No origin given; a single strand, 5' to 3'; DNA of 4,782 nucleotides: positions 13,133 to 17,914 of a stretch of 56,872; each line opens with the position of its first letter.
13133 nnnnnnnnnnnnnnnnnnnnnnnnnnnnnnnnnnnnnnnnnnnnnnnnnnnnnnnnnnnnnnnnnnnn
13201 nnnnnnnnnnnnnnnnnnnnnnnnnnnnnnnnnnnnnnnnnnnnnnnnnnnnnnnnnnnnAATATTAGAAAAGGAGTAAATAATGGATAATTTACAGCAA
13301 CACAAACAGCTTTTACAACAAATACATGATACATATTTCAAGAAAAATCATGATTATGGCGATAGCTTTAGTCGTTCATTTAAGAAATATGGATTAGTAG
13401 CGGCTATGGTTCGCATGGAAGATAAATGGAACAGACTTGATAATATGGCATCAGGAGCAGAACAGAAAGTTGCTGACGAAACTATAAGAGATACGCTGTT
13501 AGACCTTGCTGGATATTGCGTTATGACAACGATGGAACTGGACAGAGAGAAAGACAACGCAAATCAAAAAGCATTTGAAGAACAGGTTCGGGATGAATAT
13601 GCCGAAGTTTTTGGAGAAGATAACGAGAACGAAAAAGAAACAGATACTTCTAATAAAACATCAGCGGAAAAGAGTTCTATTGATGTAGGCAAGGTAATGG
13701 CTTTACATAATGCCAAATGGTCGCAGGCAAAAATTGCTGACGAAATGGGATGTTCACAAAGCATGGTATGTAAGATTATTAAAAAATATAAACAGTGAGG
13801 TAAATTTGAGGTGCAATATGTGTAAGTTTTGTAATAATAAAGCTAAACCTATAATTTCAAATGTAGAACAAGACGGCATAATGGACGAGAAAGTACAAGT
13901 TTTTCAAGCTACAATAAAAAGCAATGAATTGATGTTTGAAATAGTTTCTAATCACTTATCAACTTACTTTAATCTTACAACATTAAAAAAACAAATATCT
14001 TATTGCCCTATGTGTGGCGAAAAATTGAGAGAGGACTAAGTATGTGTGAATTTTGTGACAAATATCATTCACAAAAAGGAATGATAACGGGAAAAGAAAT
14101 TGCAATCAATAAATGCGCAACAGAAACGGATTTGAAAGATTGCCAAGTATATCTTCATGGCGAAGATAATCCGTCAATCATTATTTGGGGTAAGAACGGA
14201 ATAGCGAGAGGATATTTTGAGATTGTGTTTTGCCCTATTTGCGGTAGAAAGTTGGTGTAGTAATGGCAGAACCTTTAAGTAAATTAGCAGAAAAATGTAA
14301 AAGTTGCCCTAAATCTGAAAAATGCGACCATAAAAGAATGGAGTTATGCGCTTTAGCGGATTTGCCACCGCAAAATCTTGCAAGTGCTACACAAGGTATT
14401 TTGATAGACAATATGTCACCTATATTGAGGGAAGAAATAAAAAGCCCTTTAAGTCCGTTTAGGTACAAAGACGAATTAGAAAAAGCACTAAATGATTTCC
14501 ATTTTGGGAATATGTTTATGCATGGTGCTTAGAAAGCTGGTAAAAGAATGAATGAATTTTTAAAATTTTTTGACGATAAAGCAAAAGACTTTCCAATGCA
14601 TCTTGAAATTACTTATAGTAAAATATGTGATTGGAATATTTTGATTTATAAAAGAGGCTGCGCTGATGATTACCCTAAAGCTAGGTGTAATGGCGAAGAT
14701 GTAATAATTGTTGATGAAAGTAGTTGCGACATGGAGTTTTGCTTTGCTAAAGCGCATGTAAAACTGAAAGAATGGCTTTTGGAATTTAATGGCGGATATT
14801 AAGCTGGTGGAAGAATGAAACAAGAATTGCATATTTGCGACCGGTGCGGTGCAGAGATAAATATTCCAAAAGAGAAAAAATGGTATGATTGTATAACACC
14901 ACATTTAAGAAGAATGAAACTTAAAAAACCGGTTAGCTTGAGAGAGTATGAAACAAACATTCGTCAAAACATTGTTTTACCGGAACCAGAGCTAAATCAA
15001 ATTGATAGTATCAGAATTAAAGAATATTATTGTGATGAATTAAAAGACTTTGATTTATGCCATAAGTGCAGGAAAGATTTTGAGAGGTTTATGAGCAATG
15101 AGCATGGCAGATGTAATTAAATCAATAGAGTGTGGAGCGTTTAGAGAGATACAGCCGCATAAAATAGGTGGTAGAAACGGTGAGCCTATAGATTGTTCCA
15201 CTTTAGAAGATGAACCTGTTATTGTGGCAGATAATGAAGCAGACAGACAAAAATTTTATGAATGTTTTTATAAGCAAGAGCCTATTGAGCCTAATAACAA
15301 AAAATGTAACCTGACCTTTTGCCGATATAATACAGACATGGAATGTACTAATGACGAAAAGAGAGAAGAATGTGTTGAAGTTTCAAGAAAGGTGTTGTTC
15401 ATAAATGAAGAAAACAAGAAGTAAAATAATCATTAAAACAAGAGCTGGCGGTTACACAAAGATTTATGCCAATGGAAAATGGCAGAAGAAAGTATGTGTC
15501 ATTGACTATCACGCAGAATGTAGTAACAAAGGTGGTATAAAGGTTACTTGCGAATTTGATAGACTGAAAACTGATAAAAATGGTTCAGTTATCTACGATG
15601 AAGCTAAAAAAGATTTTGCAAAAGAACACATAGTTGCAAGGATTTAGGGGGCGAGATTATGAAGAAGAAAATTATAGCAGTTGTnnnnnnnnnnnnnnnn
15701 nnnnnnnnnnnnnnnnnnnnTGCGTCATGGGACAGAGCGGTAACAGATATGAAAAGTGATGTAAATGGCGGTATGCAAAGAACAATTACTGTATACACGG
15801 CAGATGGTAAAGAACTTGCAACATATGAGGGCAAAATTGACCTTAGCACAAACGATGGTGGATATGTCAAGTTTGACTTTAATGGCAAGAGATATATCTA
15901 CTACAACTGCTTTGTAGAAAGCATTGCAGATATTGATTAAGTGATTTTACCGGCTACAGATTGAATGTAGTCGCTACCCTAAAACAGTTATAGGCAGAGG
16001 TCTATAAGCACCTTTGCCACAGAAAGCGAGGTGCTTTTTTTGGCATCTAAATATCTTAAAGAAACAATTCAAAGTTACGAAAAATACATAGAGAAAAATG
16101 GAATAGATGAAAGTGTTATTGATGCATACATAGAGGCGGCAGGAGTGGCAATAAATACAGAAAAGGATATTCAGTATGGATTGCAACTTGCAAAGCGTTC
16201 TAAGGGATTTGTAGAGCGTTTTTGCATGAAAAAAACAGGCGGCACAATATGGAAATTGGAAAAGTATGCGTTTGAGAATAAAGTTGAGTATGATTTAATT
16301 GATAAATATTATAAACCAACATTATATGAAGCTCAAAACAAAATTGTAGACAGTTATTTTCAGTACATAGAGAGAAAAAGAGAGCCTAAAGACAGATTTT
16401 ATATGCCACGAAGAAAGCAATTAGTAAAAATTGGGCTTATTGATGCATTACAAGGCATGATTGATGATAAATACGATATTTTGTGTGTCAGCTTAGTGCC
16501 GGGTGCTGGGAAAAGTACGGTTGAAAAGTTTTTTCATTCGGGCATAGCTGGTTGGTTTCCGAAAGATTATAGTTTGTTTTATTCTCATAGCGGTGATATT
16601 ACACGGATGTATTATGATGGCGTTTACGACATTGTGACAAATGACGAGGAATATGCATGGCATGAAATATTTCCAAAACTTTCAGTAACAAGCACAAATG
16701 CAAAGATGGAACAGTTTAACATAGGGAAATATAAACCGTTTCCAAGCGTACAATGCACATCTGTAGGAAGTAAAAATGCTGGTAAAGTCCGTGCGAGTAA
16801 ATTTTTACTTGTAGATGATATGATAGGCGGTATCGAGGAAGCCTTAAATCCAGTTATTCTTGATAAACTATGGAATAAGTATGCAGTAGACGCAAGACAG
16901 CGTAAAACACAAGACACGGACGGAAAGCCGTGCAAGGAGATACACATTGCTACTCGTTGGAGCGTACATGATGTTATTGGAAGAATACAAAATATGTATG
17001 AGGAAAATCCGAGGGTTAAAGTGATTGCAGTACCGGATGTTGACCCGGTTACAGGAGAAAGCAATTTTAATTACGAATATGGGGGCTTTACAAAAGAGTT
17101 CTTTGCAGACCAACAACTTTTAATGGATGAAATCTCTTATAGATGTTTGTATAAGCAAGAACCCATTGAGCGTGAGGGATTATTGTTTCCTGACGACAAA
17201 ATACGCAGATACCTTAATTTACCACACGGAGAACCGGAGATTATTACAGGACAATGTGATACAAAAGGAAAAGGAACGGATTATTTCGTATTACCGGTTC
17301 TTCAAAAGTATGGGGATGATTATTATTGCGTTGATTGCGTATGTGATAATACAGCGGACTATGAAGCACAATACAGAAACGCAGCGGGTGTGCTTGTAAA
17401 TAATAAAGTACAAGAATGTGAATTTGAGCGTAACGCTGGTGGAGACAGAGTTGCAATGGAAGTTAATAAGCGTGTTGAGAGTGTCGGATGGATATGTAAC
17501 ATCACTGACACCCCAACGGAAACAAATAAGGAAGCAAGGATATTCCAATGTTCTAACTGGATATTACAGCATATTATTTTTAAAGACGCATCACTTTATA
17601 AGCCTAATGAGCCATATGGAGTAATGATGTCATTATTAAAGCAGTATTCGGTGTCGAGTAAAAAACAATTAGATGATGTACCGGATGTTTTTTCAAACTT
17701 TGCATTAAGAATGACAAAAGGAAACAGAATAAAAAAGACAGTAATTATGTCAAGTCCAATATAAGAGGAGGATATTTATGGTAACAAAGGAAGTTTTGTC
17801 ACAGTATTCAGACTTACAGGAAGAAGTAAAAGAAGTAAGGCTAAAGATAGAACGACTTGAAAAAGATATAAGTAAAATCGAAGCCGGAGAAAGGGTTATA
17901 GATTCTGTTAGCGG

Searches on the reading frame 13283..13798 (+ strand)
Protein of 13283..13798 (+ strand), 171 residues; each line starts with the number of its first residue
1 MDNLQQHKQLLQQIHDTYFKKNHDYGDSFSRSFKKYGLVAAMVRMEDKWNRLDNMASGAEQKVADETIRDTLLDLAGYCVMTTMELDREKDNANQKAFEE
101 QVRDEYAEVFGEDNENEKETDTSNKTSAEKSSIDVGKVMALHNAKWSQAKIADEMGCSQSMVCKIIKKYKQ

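Call 12: search_protein_families(library=pfam, proteins=[window:13283-13798:+], max_evalue=0.01)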
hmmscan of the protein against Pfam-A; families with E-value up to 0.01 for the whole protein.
window:13283-13798:+ (171 aa): 4 families
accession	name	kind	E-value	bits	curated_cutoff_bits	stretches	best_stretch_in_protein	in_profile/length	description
PF07659.16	DUF1599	-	2.4e-09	37.8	25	1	21-86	1-61/61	Nucleotide modification associated domain 1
PF13384.12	HTH_23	-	2.3e-05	24.5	24.6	1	138-170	10-42/50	Homeodomain-like domain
PF13551.12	HTH_29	-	0.0033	17.9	28.1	1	137-170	3-37/64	Winged helix-turn helix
PF04545.22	Sigma70_r4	-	0.0085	16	24.1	0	144-168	19-43/50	Sigma-70, region 4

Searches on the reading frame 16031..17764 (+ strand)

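Call 12: search_protein_families(library=pfam, proteins=[window:16031-17764:+], max_evalue=0.01)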
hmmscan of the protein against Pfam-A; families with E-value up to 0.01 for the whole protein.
window:16031-17764:+ (577 aa): 2 families
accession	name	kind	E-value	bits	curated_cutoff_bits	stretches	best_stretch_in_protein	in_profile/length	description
PF22530.2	Terminase-T7_RNaseH-like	-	3.4e-07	30.9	27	1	410-511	2-102/108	Terminase Bacteriophage T7, Ribonuclease H-like domain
PF17289.8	Terminase_6C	-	9.3e-06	26.1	22.6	1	413-509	8-102/155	Terminase RNaseH-like domain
